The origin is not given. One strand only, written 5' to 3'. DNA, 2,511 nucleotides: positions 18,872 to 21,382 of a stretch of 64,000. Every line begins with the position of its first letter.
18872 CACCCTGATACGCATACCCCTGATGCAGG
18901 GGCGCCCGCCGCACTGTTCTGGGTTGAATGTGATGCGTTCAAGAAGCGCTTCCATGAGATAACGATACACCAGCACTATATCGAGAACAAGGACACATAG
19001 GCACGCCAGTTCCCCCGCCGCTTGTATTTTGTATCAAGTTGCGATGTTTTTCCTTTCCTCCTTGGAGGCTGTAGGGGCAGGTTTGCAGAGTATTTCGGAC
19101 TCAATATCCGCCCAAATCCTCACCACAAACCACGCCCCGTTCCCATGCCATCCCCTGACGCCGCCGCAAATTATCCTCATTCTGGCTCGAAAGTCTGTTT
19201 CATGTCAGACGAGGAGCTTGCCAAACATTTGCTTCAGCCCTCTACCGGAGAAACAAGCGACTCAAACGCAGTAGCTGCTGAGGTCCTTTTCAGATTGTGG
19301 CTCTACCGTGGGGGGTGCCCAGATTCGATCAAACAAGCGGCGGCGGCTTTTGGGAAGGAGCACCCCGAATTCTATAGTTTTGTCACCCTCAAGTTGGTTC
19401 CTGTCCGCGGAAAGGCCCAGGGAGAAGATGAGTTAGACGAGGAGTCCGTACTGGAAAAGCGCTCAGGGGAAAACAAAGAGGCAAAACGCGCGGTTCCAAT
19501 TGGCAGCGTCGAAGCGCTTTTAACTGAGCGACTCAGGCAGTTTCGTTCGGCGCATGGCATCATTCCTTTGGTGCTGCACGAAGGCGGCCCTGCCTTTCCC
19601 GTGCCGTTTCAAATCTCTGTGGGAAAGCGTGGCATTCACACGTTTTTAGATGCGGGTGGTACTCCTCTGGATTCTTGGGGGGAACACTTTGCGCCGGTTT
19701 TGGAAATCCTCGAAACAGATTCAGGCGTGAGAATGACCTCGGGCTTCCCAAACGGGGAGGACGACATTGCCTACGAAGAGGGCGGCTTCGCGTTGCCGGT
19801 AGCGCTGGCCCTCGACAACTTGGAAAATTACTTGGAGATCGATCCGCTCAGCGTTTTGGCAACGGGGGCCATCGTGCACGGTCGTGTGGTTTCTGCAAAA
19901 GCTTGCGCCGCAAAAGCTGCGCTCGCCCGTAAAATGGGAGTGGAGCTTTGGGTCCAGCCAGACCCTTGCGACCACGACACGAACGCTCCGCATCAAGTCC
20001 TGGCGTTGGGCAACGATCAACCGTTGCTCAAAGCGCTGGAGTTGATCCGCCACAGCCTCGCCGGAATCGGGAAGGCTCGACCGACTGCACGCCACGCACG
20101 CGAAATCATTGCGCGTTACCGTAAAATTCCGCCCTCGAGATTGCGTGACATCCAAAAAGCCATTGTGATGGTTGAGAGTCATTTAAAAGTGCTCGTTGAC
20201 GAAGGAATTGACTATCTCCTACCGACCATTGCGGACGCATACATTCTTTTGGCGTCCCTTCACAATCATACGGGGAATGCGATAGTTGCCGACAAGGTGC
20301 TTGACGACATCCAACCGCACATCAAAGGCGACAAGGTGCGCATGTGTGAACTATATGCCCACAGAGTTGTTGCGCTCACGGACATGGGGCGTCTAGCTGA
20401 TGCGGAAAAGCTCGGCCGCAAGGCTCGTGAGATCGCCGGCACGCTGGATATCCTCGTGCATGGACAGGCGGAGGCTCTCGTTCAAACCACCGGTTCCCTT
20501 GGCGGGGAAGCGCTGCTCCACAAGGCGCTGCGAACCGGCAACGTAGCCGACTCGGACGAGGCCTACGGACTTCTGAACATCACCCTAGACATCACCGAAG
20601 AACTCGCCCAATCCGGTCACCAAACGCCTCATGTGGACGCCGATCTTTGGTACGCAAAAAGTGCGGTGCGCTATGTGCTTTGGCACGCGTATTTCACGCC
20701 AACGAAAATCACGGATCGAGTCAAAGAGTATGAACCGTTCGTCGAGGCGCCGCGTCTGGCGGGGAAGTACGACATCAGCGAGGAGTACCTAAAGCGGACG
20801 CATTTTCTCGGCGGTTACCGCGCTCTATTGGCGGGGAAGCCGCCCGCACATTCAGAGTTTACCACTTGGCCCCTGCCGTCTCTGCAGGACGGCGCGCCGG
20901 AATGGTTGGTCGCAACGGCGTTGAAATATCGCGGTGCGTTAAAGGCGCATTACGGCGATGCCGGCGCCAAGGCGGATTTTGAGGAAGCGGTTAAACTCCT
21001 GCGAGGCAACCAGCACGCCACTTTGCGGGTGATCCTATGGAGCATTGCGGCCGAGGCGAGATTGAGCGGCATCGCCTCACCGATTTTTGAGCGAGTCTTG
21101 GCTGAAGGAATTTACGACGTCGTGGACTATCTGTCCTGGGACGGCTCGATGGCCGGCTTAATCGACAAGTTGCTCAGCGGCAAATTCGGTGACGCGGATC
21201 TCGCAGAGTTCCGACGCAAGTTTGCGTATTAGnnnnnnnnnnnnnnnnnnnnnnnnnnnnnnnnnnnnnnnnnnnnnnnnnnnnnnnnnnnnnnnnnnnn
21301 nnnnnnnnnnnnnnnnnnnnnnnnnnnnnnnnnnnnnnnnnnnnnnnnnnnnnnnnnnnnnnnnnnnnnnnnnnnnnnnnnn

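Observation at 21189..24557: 1100-aa STAND/P-loop NTPase co-operonic with the Lon-like paralog P2; low GC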

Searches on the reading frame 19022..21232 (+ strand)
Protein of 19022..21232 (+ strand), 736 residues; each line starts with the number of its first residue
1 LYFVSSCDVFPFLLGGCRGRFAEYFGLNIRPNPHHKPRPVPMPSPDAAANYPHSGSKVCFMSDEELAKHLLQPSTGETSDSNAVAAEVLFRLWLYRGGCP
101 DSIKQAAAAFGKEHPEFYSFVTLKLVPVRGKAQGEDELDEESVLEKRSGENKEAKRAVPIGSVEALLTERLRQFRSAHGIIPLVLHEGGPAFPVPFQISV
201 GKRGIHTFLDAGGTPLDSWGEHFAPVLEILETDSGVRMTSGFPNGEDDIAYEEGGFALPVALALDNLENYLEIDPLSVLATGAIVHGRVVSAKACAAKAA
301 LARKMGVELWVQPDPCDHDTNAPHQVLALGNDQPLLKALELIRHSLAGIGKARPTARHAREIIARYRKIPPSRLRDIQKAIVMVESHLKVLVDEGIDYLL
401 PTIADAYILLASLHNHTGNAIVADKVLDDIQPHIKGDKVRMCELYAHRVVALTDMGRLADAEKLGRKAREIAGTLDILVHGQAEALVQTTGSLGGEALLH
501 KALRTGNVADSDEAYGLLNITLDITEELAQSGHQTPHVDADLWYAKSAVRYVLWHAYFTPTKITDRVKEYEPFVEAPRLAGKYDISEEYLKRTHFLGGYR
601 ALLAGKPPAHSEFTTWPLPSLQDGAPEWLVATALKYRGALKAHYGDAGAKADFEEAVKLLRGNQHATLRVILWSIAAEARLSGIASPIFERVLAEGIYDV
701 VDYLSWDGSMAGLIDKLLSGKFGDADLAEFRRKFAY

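Call 6: search_protein_families(library=pfam, proteins=[window:19022-21232:+], max_evalue=0.1)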
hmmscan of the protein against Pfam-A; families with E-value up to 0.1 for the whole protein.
window:19022-21232:+ (736 aa): 0 families

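Call 7: search_protein_families(library=padloc, proteins=[window:19022-21232:+], max_evalue=0.1)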
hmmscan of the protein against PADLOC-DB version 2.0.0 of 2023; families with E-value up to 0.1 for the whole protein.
window:19022-21232:+ (736 aa): 0 families

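Call 17: find_homologous_proteins(query=window:19145-21232:+)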
Query window:19145-21232:+ (695 aa): 13 proteins with E <= 0.001 among 8000 candidates.
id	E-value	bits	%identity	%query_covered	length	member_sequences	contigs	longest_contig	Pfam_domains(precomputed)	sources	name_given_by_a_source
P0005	0.0e+0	1381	92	97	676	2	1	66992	-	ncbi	-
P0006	0.0e+0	1194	76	100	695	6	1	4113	-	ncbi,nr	ncbi:MAG: hypothetical protein ORN83_08795 [Chthoniobacteraceae bacterium]|nr:hypothetical protein [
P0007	7.7e-273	925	63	100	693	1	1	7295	-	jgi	jgi:hypothetical protein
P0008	9.4e-247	839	57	100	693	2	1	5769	-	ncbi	-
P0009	2.0e-244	831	57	100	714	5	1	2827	-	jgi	jgi:hypothetical protein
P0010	1.3e-242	825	57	100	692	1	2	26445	-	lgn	-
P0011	5.8e-234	797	53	100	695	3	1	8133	-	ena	-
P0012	1.9e-230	785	58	91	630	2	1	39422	-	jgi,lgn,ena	jgi:hypothetical protein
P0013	1.9e-228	779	52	100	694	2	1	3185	-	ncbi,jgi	jgi:hypothetical protein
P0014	1.6e-223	762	54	94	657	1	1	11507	-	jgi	jgi:tetratricopeptide (TPR) repeat protein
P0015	5.4e-96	341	36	96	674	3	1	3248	-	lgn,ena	-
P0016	5.4e-51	192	30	94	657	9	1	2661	-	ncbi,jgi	jgi:hypothetical protein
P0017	3.4e-48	183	30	92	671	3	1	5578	-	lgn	-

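Call 18: find_encoding_contigs(protein=P0010, flank=10000, max_places=2)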
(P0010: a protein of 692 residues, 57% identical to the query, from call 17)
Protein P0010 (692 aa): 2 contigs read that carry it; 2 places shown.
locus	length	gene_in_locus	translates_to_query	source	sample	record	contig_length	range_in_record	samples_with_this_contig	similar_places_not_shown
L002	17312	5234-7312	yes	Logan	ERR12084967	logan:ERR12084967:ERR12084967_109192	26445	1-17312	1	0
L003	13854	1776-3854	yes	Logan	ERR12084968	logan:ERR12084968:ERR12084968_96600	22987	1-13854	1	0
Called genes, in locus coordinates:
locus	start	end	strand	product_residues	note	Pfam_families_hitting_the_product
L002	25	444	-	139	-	PF13707:RloB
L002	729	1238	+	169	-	-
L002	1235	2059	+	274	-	-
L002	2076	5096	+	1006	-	-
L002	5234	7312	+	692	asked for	-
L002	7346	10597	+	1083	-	PF00176:SNF2-rel_dom, PF00270:DEAD (weak), PF04851:ResIII, PF00271:Helicase_C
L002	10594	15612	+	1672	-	PF07669:Eco57I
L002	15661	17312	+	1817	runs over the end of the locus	PF00270:DEAD, PF04851:ResIII (faint), PF00270:DEAD (weak), PF00271:Helicase_C, PF09369:MZB (weak)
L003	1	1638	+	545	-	?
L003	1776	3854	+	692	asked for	-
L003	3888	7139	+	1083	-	PF00176:SNF2-rel_dom, PF00270:DEAD (weak), PF04851:ResIII, PF00271:Helicase_C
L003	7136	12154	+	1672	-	PF07669:Eco57I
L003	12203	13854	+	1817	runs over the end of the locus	PF00270:DEAD, PF04851:ResIII (faint), PF00270:DEAD (weak), PF00271:Helicase_C, PF09369:MZB (weak)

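Call 19: find_encoding_contigs(protein=P0012, flank=10000, max_places=2)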
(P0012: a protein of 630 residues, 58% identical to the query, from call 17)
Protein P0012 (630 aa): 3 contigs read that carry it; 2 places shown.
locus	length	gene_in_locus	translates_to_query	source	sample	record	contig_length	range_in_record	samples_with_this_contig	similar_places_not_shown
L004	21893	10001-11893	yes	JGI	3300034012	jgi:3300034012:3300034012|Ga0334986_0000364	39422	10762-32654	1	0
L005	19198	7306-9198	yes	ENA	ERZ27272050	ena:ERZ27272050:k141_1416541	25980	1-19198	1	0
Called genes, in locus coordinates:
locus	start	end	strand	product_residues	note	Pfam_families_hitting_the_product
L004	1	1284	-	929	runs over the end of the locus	PF13091:PLDc_2, PF00270:DEAD, PF04851:ResIII, PF18766:SWI2_SNF2, PF00271:Helicase_C, PF26350:DUF8090, PF11907:DUF3427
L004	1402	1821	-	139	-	PF00293:NUDIX, PF14815:NUDIX_4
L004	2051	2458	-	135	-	PF13635:DUF4143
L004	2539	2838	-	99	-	-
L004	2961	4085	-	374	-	PF13203:DUF2201_N, PF09967:DUF2201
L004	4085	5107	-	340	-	PF05673:DUF815 (weak), PF13191:AAA_16 (weak), PF00004:AAA (weak), PF07728:AAA_5 (weak)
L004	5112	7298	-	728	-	PF25591:LRV_2 (weak), PF01816:LRV (faint), PF02985:HEAT (faint), PF13646:HEAT_2 (faint)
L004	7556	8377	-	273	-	-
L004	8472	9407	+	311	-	PF20208:ARPP-1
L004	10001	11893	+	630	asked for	-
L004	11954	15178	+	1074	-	PF00176:SNF2-rel_dom, PF00270:DEAD (weak), PF04851:ResIII, PF00271:Helicase_C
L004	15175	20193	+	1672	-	PF07669:Eco57I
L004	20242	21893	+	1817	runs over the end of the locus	PF00270:DEAD, PF04851:ResIII (faint), PF00270:DEAD (weak), PF00271:Helicase_C, PF09369:MZB (weak)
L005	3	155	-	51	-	?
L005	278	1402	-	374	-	PF13203:DUF2201_N, PF09967:DUF2201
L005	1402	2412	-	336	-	PF05673:DUF815 (weak), PF13191:AAA_16 (faint), PF07728:AAA_5 (weak), PF00004:AAA (weak)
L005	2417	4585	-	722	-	PF13646:HEAT_2 (faint), PF25591:LRV_2 (weak), PF02985:HEAT (faint)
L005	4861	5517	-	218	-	-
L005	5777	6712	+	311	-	PF20208:ARPP-1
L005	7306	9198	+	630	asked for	-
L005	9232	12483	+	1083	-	PF00176:SNF2-rel_dom, PF00270:DEAD (weak), PF04851:ResIII, PF00271:Helicase_C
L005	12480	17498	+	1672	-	PF07669:Eco57I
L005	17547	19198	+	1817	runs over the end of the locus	PF00270:DEAD, PF04851:ResIII (faint), PF00270:DEAD (weak), PF00271:Helicase_C, PF09369:MZB (weak)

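Call 20: find_encoding_contigs(protein=P0014, flank=10000, max_places=2)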
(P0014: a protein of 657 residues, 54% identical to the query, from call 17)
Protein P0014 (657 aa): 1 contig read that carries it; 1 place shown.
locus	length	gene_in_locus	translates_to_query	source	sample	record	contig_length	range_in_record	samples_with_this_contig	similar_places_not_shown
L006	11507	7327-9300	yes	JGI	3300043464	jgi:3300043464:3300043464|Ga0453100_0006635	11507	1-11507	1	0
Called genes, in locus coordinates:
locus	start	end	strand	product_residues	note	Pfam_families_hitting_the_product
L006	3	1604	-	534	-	?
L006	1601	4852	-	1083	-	PF00176:SNF2-rel_dom, PF00270:DEAD (weak), PF04851:ResIII, PF00271:Helicase_C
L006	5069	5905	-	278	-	-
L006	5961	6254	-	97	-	-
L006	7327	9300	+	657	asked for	-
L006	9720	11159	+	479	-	-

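Call 23: search_solved_structures(query=window:19145-21232:+, max_evalue=1)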
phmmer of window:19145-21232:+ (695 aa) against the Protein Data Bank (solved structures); distinct sequences matched with E-value up to 1: 0.

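Call 38: search_protein_families(library=ncbifam, proteins=[window:19145-21232:+], max_evalue=0.1)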
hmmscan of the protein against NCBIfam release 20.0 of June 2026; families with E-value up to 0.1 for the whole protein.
window:19145-21232:+ (695 aa): 0 families

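Call 41: search_solved_structures(query=A2, max_evalue=10, show_alignments=2)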
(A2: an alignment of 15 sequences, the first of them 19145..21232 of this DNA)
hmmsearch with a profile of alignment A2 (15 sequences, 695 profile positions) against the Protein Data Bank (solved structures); distinct sequences matched with E-value up to 10: 2.
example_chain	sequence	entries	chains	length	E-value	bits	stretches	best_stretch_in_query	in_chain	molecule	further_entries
6fuz_A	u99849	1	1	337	1.8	9.9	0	343-433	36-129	Kinesin light chain 1,Kinesin light chain 1,C-Jun-amino-terminal kinase-interacting protei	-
6fv0_A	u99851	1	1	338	1.9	9.9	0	343-433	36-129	Kinesin light chain 1,Torsin-1A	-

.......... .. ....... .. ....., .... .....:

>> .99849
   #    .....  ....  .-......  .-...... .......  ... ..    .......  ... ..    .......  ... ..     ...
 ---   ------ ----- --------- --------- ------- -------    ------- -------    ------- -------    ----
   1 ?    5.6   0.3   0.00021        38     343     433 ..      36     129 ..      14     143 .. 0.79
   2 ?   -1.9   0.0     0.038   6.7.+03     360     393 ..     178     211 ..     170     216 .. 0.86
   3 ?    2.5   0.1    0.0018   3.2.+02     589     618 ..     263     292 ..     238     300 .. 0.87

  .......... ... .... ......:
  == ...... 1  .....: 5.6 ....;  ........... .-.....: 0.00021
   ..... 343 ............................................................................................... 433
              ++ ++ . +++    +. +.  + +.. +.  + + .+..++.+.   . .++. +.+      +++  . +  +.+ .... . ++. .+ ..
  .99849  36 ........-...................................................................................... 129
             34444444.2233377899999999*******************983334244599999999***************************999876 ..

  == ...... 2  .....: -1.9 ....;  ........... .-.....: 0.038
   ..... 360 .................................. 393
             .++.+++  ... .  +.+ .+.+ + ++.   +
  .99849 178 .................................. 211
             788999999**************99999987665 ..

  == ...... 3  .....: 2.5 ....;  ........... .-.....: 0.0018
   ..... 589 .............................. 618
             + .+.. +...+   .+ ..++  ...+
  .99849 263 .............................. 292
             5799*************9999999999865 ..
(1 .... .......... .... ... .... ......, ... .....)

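Call 52: find_related_loci(query=A2, collection=genome_contigs, flank=10000)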
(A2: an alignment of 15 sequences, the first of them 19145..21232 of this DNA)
Query A2 (695 aa) in genome_contigs; peptide patterns used: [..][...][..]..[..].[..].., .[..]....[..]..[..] (x = any residue, [..] = any of these).
37 stretches matched a pattern; 1 encode a relative of the query (tblastn E <= 1e-3); 1 distinct loci.
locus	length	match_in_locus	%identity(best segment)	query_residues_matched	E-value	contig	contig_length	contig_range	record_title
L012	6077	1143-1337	37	84-143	1e-5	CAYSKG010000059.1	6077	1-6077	MAG TPA_asm: uncultured Candidatus Bathyarchaeia archaeon isolate binchicken_co184_659 genome assembly, contig: NODE_276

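Call 53: find_related_loci(query=A2, collection=metagenome_contigs, flank=10000)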
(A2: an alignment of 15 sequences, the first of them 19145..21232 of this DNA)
Query A2 (695 aa) in metagenome_contigs; peptide patterns used: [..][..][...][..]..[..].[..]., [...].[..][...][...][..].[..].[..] (x = any residue, [..] = any of these).
123 stretches matched a pattern; 2 encode a relative of the query (tblastn E <= 1e-3); 2 distinct loci.
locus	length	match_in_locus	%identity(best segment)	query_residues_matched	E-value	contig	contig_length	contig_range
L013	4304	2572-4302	86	1-577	0e+0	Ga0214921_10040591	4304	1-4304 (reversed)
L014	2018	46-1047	38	362-695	8e-45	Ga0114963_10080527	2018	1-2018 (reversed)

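Call 54: find_encoding_contigs(protein=P0011, flank=10000, max_places=2)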
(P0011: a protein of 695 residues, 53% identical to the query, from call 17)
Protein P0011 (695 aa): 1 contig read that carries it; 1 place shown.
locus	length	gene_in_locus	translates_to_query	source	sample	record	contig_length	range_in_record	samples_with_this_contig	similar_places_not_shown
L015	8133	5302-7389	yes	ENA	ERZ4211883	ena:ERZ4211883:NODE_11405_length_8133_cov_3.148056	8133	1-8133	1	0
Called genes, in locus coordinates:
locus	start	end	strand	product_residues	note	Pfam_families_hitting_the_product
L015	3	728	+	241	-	?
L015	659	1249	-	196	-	-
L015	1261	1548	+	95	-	-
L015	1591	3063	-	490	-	-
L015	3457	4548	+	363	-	PF13643:DUF4145 (weak)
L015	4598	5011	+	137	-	-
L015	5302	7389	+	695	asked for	-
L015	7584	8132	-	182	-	?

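Call 55: find_encoding_contigs(protein=P0007, flank=10000, max_places=2)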
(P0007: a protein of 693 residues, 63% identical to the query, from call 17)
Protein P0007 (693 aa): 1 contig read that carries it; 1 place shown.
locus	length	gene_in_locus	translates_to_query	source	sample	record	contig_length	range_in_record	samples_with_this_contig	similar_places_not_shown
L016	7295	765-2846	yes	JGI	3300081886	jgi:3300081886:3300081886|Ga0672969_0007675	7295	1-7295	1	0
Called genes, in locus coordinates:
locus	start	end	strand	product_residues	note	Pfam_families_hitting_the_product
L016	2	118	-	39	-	?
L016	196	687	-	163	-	PF04255:DUF433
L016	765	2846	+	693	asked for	-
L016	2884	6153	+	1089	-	PF24883:NPHP3_N (weak)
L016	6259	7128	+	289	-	-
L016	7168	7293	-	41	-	?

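Call 56: find_encoding_contigs(protein=P0017, flank=10000, max_places=2)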
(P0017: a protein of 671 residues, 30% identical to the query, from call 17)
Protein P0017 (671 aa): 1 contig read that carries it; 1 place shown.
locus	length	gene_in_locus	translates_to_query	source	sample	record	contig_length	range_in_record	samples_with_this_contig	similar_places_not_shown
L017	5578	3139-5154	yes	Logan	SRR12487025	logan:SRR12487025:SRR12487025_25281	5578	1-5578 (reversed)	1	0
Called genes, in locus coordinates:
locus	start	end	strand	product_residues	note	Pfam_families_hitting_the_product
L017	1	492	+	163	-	?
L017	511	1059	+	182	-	-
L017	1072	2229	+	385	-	-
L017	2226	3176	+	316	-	-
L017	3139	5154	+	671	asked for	-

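Call 60: find_encoding_contigs(protein=P0006, flank=10000, max_places=3)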
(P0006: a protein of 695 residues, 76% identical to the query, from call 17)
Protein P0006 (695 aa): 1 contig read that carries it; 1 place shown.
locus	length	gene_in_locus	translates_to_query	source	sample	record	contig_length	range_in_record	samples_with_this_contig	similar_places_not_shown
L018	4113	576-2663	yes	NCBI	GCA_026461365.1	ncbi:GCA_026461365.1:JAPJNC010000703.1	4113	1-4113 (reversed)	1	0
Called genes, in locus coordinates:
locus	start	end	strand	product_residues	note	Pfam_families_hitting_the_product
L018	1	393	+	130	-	?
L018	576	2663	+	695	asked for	-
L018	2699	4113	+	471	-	PF00176:SNF2-rel_dom, PF00270:DEAD (weak), PF04851:ResIII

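Call 75: predict_structure(alignment_id=A2)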
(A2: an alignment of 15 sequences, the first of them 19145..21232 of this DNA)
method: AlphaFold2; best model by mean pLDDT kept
length: 695 residues; sequences in the alignment: 15
mean_pLDDT: 84.2   pTM: 0.76
mean pLDDT of the five models: 84.2, 81.2, 81.2, 81.1, 79.8
residues with pLDDT >= 90: 316; 70-90: 287; 50-70: 58; < 50: 34
segments of 3 or more residues with pLDDT < 50: 1-15, 92-96, 161-163, 202-209
pLDDT, mean of each block of 10 residues (from residue 1): 31 55 87 64 90 88 92 88 81 56 81 65 86 86 80 78 61 73 80 67 44 78 86 87 86 84 89 62 77 92 86 82 77 76 92 84 91 90 89 79 94 95 95 75 91 96 95 97 91 77 93 97 95 86 87 98 96 94 89 98 97 96 89 97 94 93 90 92 95 91
secondary structure, 60 per line:
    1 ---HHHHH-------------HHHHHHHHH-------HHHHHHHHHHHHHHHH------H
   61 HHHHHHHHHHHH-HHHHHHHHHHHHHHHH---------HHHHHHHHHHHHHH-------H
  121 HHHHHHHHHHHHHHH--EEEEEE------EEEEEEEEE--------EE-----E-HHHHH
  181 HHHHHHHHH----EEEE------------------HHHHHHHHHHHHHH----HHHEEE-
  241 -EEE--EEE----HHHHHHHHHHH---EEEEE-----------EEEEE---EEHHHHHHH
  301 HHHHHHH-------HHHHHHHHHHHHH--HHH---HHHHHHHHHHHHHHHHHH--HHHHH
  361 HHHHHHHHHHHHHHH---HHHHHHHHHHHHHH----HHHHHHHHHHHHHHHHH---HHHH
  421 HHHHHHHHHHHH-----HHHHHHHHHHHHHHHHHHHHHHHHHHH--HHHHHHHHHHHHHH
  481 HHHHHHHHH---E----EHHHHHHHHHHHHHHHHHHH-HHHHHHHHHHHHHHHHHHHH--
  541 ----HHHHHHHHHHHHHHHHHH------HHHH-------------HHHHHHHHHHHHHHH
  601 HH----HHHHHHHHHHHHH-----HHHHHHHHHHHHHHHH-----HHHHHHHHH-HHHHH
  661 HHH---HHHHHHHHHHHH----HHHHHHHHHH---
elements in order (helices of 4 or more, strands of 3 or more residues): H4-8 H22-30 H38-53 H60-72 H74-89 H99-112 H120-135 E138-143 E150-158 H176-189 E194-197 H216-229 E237-239 E242-244 E247-249 H254-264 E268-272 E284-288 H294-307 H315-327 H336-353 H356-375 H379-392 H397-413 H417-432 H438-464 H467-489 H499-517 H519-538 H545-562 H569-572 H586-602 H607-619 H625-640 H646-654 H656-663 H667-678 H683-692
